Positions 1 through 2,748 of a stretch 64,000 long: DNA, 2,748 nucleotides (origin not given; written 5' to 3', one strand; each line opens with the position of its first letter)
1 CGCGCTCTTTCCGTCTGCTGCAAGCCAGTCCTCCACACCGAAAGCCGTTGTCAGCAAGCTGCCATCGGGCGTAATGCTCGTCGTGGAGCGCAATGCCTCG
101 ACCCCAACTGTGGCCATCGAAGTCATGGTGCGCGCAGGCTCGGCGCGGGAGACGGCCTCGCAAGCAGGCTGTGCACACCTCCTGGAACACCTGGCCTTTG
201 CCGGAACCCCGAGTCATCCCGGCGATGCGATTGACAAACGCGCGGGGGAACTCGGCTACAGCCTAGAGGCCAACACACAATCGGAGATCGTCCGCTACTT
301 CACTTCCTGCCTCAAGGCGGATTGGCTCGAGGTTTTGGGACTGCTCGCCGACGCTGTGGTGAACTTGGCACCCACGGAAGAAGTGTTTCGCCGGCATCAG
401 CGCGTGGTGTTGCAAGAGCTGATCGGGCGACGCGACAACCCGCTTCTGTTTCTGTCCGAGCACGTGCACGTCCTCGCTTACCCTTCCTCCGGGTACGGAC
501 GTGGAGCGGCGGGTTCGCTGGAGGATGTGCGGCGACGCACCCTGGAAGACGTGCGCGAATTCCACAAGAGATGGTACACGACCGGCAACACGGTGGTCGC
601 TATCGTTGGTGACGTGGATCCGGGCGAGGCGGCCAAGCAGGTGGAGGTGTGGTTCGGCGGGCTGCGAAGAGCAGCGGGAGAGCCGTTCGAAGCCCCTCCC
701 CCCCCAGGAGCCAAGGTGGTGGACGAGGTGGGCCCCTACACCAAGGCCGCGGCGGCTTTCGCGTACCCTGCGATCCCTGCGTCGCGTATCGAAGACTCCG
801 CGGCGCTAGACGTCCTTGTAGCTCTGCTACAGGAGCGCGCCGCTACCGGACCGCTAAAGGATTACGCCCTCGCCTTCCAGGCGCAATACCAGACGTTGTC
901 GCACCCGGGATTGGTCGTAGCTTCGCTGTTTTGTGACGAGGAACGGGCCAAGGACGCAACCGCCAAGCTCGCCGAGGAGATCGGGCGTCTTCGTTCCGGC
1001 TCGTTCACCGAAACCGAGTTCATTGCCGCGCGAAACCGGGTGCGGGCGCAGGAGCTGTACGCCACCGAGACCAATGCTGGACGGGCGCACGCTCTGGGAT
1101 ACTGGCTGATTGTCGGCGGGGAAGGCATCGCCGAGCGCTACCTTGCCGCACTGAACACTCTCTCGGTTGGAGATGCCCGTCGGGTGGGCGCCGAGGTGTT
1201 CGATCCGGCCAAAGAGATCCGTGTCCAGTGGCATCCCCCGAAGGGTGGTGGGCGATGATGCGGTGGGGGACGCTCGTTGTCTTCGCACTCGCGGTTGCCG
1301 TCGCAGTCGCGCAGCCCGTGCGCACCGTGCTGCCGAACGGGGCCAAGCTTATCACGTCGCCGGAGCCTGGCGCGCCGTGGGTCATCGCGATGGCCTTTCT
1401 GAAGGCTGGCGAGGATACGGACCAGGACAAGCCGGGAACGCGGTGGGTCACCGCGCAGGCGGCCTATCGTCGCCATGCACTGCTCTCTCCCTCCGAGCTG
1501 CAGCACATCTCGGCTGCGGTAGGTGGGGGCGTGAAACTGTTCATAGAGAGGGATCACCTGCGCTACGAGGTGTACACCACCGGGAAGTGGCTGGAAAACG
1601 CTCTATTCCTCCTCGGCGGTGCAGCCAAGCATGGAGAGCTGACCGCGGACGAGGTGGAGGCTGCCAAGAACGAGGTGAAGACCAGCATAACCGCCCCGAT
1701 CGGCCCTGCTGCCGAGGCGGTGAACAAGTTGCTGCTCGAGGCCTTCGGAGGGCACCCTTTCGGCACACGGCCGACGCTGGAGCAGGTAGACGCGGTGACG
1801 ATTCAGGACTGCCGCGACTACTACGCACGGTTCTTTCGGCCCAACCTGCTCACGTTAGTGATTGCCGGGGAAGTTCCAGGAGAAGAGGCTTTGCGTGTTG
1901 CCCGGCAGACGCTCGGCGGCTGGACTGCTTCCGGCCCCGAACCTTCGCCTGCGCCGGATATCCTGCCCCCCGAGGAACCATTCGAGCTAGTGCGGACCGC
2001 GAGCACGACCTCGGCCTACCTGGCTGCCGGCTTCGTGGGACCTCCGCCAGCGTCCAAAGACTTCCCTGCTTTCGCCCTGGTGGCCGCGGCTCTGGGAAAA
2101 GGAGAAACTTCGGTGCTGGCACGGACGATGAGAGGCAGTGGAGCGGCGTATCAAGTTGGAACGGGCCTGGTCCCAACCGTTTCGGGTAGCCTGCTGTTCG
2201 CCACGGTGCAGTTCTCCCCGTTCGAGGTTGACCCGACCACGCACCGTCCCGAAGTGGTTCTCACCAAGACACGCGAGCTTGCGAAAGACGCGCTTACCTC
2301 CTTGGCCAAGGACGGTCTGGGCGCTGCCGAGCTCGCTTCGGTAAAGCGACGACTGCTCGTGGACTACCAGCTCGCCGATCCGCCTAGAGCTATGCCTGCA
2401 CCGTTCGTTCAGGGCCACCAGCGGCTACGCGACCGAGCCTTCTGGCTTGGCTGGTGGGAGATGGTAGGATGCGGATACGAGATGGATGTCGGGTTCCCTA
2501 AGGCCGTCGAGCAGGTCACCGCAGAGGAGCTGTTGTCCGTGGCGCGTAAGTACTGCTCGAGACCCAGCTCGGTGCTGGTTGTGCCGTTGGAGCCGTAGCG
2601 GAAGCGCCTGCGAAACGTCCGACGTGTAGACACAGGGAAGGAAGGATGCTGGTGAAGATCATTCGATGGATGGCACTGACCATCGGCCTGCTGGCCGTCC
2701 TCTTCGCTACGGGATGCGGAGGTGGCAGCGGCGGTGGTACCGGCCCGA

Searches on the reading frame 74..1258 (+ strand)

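Call 58: search_protein_families(library=pfam, proteins=[window:74-1258:+], max_evalue=0.001)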
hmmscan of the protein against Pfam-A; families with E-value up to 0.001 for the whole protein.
window:74-1258:+ (394 aa): 2 families
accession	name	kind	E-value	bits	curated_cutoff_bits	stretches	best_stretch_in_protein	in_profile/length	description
PF05193.26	Peptidase_M16_C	-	4.9e-23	82.4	23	1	156-322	3-180/181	Peptidase M16 inactive domain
PF00675.25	Peptidase_M16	-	1.8e-21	77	22.3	1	3-142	3-142/149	Insulinase (Peptidase family M16)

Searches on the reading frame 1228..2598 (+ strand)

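Call 58: search_protein_families(library=pfam, proteins=[window:1228-2598:+], max_evalue=0.001)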
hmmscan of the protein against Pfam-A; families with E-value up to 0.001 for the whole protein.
window:1228-2598:+ (456 aa): 1 family
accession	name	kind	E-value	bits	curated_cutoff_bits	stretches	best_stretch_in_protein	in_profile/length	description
PF05193.26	Peptidase_M16_C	-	5.7e-21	75.6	23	1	190-376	2-181/181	Peptidase M16 inactive domain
